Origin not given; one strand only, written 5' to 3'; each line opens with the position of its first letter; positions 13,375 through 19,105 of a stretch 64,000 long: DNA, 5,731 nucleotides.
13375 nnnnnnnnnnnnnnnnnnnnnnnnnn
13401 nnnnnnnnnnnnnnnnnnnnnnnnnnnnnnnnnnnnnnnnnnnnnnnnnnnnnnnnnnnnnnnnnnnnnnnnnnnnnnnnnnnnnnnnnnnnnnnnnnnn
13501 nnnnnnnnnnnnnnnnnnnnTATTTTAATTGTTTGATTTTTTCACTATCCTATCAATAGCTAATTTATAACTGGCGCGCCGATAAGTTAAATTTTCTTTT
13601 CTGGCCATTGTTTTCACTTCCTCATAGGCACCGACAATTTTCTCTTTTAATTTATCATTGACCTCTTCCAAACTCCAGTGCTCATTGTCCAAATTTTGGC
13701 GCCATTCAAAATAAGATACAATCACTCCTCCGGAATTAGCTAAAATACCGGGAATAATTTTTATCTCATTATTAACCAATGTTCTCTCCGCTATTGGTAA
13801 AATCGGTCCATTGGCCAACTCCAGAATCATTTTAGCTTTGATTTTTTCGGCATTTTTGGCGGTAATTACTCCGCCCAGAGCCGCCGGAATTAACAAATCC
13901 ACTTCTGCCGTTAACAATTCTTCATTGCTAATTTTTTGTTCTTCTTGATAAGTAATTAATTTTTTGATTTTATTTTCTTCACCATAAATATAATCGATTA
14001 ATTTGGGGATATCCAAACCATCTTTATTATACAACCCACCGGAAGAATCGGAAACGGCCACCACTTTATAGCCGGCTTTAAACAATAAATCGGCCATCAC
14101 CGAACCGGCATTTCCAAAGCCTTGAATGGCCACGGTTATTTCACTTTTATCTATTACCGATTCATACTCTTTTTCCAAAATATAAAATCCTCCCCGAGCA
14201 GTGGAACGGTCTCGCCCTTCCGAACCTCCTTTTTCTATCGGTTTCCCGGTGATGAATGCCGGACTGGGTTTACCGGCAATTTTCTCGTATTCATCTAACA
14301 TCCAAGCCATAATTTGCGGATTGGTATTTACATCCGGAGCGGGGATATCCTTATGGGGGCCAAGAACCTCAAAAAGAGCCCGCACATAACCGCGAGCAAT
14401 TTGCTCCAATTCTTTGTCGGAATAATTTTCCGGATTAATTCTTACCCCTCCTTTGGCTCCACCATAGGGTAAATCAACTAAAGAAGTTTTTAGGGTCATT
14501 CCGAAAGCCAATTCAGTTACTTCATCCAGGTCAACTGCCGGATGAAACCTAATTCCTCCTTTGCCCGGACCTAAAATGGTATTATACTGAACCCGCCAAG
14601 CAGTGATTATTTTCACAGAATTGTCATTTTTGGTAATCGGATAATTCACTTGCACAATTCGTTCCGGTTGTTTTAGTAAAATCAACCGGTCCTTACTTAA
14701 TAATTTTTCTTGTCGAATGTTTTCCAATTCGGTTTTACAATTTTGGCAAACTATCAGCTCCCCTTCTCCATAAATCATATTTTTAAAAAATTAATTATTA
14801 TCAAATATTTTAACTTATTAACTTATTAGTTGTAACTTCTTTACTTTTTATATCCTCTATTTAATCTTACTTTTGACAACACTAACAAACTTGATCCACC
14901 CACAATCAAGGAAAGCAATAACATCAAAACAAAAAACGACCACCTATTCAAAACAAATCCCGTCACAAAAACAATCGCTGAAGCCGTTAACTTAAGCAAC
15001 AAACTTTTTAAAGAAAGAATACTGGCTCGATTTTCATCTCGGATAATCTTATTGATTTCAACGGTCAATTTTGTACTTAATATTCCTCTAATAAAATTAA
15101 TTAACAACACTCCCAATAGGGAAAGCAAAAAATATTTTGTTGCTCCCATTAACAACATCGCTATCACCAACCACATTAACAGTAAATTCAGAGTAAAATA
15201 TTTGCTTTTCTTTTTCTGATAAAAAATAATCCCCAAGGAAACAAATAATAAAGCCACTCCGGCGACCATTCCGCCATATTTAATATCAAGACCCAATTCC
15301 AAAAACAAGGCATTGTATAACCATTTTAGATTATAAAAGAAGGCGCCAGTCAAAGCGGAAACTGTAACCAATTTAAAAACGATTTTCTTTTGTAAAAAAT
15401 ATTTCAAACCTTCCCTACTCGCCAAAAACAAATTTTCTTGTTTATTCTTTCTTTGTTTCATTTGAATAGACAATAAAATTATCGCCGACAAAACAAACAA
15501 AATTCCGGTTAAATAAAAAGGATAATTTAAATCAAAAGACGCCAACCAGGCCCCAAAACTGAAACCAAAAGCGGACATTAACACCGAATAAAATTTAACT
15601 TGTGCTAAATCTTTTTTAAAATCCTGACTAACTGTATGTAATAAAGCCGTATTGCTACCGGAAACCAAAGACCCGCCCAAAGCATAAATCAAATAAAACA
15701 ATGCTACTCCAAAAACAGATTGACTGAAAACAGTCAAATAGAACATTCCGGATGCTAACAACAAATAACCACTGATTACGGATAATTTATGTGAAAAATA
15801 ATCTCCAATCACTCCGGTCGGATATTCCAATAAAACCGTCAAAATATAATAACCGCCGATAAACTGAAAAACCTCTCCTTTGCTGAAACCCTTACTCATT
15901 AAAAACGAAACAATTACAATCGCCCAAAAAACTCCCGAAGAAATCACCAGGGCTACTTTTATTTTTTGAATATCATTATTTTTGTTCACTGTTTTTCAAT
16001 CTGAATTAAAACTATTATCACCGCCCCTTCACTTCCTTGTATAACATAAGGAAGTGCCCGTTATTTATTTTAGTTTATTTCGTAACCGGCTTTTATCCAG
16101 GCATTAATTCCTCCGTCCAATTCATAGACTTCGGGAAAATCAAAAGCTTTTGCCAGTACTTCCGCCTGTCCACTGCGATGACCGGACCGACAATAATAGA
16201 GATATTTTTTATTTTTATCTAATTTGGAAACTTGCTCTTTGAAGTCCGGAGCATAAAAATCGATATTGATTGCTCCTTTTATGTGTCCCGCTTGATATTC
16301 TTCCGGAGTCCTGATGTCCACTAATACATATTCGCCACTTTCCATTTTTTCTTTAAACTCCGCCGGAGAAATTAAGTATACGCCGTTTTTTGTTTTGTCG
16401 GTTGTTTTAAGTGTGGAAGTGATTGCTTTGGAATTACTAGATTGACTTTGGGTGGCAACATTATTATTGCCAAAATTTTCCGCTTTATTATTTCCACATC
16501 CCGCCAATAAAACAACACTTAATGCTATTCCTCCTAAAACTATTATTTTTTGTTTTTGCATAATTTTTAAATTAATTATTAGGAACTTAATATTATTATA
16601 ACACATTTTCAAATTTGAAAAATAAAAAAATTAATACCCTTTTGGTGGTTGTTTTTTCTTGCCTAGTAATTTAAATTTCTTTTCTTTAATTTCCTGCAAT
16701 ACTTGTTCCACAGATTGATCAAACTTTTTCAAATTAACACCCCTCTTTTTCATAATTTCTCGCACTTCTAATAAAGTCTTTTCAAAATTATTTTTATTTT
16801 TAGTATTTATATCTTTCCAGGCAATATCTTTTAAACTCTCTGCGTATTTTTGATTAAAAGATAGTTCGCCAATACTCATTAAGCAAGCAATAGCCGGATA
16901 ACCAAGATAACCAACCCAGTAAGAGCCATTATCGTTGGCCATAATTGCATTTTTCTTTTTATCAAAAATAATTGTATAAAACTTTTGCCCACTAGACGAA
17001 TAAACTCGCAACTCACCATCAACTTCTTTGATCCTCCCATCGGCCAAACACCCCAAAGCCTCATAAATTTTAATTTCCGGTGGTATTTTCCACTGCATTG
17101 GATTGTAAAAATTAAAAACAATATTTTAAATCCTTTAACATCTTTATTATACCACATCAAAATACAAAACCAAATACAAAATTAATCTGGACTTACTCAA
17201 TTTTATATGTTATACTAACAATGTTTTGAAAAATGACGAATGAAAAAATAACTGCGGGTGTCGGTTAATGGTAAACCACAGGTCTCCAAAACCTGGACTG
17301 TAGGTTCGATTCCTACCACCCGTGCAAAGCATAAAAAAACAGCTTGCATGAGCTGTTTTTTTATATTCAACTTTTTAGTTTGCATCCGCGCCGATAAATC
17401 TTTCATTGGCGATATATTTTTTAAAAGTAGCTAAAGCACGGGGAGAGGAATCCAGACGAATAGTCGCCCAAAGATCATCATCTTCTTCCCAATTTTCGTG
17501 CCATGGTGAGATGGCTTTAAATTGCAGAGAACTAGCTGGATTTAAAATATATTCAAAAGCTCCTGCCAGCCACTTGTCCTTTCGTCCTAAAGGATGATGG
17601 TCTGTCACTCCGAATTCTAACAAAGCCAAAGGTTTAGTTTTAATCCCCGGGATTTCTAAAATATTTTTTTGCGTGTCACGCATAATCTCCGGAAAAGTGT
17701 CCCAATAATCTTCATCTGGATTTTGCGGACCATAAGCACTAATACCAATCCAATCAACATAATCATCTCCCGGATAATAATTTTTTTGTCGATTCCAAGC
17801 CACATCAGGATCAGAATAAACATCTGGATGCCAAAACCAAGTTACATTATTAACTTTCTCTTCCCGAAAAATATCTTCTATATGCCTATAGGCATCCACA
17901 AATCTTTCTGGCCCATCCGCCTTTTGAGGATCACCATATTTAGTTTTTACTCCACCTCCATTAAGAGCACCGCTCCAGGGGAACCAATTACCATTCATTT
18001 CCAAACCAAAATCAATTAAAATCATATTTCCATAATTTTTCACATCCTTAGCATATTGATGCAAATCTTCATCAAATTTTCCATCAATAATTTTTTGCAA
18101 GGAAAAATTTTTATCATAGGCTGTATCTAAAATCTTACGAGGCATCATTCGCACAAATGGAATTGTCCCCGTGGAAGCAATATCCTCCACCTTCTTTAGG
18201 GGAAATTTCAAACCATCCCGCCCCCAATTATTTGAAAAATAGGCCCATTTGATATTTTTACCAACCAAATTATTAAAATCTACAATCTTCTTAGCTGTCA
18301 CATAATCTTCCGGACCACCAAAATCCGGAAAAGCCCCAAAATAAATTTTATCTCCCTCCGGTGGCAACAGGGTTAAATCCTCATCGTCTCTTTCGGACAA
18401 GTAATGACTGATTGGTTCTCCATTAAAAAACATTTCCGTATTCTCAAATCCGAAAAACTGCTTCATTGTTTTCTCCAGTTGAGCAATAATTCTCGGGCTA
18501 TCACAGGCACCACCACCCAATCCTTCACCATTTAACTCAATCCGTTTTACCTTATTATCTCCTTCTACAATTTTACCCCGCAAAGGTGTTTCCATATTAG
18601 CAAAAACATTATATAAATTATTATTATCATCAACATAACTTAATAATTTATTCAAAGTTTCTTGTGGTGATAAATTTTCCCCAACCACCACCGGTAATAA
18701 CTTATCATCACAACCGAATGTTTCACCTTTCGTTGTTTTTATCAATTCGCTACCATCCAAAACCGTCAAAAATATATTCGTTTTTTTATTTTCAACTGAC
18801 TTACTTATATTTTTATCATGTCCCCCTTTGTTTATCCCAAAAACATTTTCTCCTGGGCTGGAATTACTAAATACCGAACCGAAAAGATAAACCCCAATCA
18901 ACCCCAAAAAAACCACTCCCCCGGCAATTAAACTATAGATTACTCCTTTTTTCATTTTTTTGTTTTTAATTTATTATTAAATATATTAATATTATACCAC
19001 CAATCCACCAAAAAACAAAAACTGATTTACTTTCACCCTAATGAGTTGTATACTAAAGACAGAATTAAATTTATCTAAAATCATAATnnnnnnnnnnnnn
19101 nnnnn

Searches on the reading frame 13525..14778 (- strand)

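Call 19: search_protein_families(library=pfam, proteins=[window:13525-14778:-], max_evalue=0.001)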
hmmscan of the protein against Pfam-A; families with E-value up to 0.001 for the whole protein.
window:13525-14778:- (417 aa): 2 families
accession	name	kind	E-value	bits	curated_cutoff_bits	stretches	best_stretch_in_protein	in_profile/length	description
PF00208.27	ELFV_dehydrog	-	1.1e-65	222.1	23.4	1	184-414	1-236/241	Glutamate/Leucine/Phenylalanine/Valine dehydrogenase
PF02812.23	ELFV_dehydrog_N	-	6.1e-53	178.4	25.3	1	38-166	1-129/129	Glu/Leu/Phe/Val dehydrogenase, dimerisation domain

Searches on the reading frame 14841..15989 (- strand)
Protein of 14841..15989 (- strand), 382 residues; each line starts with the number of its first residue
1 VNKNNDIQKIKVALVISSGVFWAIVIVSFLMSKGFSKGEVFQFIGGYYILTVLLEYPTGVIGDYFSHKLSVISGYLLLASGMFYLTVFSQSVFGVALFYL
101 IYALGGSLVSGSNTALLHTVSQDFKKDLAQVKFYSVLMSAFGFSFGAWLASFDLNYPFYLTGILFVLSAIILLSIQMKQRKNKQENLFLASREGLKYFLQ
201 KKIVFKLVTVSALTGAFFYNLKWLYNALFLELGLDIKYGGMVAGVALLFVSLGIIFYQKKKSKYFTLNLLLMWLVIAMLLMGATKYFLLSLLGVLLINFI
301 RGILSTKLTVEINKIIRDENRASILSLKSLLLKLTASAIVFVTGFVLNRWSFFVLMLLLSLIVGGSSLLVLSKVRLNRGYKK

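Call 20: search_protein_families(library=pfam, proteins=[window:14841-15989:-], max_evalue=0.001)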
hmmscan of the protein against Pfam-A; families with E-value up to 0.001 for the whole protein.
window:14841-15989:- (382 aa): 1 family
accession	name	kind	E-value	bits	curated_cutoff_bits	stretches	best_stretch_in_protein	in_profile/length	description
PF07690.21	MFS_1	-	9e-16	58.2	33.4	1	17-327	11-334/347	Major Facilitator Superfamily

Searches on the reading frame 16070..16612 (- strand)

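Call 20: search_protein_families(library=pfam, proteins=[window:16070-16612:-], max_evalue=0.001)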
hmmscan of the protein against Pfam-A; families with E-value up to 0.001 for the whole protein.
window:16070-16612:- (180 aa): 1 family
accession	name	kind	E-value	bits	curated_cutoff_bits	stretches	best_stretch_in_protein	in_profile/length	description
PF00581.25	Rhodanese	-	1.2e-25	90.4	22.2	1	82-174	1-101/102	Rhodanese-like domain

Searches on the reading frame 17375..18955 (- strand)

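Call 20: search_protein_families(library=pfam, proteins=[window:17375-18955:-], max_evalue=0.001)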
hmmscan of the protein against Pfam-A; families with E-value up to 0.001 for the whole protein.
window:17375-18955:- (526 aa): 1 family
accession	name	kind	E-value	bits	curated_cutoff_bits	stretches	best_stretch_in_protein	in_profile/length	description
PF02156.21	Glyco_hydro_26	-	4.3e-10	39.9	20.2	1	298-420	139-243/311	Glycosyl hydrolase family 26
